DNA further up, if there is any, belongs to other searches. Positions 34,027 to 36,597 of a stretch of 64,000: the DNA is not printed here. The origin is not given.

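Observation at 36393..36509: Unannotated 38-codon precursor gene whose leader is encoded inside the cyclase 3-prime end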

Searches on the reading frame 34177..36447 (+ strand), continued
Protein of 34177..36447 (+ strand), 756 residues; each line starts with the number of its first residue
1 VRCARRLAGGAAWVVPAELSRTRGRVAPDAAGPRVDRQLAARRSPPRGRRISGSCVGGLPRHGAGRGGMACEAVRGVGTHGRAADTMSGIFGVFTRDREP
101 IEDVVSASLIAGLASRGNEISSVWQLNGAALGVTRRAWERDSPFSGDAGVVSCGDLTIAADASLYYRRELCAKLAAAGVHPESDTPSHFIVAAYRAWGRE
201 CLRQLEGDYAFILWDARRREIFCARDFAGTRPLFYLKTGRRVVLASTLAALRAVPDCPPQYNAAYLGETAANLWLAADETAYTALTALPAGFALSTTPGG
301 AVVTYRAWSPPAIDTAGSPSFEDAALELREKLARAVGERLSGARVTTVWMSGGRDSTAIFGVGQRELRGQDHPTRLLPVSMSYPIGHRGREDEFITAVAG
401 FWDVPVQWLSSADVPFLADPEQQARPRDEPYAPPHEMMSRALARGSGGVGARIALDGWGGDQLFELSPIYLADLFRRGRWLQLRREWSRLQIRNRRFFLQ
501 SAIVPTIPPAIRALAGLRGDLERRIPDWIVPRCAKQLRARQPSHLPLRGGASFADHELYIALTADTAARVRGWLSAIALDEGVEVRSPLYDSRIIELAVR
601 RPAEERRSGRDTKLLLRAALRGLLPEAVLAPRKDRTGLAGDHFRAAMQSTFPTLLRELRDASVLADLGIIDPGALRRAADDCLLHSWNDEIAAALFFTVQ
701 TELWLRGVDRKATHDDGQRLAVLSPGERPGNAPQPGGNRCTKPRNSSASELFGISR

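Call 62: find_encoding_contigs(protein=window:34435-36447:+, flank=3000, max_places=4)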
Protein window:34435-36447:+ (670 aa): 15 contigs read that carry it; 4 places shown.
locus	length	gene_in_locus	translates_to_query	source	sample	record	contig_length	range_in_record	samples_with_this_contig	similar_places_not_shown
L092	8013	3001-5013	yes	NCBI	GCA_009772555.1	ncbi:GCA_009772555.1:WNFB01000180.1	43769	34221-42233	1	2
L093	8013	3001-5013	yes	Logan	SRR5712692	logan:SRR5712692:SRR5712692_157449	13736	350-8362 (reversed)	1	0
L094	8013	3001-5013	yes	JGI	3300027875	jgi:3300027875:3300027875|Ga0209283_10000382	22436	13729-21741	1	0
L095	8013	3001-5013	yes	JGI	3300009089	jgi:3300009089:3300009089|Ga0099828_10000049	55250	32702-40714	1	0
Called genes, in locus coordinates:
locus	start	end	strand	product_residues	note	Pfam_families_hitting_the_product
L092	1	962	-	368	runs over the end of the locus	PF13439:Glyco_transf_4, PF13579:Glyco_trans_4_4, PF00534:Glycos_transf_1, PF13692:Glyco_trans_1_4, PF13524:Glyco_trans_1_2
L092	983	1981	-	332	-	PF01073:3Beta_HSD, PF01370:Epimerase, PF02719:Polysacc_synt_2, PF04321:RmlD_sub_bind, PF05368:NmrA, PF07993:NAD_binding_4, PF16363:GDP_Man_Dehyd, PF13460:NAD_binding_10, +1 more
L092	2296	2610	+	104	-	PF05402:PqqD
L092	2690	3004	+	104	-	PF13471:Transglut_core3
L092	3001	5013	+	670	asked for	PF13522:GATase_6, PF13537:GATase_7, PF00733:Asn_synthase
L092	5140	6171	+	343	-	PF27840:ScmC (faint)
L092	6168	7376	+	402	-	PF14907:NTP_transf_5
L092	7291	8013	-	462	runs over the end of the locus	PF05496:RuvB_N, PF00004:AAA, PF16193:AAA_assoc_2, PF12002:MgsA_C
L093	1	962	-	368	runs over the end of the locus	PF13439:Glyco_transf_4, PF13579:Glyco_trans_4_4, PF00534:Glycos_transf_1, PF13692:Glyco_trans_1_4, PF13524:Glyco_trans_1_2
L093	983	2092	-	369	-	PF01073:3Beta_HSD, PF01370:Epimerase, PF02719:Polysacc_synt_2, PF04321:RmlD_sub_bind, PF05368:NmrA (weak), PF16363:GDP_Man_Dehyd, PF07993:NAD_binding_4, PF13460:NAD_binding_10, +1 more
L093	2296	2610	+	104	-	PF05402:PqqD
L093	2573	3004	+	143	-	PF13471:Transglut_core3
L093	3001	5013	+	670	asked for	PF13522:GATase_6, PF13537:GATase_7, PF00733:Asn_synthase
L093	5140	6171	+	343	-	PF27840:ScmC (faint)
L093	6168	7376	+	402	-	PF14907:NTP_transf_5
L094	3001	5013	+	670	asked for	PF13522:GATase_6, PF13537:GATase_7, PF00733:Asn_synthase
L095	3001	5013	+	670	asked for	PF13522:GATase_6, PF13537:GATase_7, PF00733:Asn_synthase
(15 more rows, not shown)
